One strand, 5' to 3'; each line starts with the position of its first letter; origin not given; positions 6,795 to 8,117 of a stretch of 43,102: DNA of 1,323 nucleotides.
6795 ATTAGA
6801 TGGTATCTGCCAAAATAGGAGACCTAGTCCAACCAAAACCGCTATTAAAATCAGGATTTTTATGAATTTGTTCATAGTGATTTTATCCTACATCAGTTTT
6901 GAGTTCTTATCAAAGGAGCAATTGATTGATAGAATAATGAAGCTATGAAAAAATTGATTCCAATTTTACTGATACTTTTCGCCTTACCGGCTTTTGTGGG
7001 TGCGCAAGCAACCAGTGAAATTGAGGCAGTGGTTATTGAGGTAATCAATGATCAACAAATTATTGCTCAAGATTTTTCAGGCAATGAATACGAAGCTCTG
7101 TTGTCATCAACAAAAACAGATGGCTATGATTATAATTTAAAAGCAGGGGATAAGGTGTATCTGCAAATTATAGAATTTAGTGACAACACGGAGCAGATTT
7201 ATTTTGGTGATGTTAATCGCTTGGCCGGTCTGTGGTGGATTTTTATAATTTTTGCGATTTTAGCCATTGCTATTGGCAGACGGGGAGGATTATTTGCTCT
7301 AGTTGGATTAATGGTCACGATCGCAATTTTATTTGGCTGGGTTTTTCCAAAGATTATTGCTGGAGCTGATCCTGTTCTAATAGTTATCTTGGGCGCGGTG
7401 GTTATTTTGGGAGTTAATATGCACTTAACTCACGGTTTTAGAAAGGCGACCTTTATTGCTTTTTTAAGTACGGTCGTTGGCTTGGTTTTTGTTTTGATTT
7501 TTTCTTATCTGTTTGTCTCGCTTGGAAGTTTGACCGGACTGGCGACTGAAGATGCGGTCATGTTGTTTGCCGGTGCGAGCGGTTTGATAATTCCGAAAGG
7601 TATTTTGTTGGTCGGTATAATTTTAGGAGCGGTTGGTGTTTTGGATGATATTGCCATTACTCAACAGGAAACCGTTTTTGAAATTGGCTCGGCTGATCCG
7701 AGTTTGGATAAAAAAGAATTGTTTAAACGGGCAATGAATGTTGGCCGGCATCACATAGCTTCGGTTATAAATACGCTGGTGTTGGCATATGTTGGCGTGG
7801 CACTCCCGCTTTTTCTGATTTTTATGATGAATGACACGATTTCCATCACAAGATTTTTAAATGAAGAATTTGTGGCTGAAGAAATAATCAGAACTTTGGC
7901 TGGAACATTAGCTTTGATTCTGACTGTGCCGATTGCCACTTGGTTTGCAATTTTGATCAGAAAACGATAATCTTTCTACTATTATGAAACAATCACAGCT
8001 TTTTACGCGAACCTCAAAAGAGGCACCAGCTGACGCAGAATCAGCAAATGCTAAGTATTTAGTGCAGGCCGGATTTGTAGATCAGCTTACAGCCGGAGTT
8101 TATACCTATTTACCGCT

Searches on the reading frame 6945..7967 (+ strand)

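Call 81: search_protein_families(library=pfam, proteins=[window:6945-7967:+], max_evalue=0.001)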
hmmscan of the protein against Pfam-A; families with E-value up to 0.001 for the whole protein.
window:6945-7967:+ (341 aa): 1 family
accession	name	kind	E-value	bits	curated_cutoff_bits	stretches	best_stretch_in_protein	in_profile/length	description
PF07907.16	YibE_F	-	1.3e-61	208.7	27.2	1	96-335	1-239/241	YibE/F-like protein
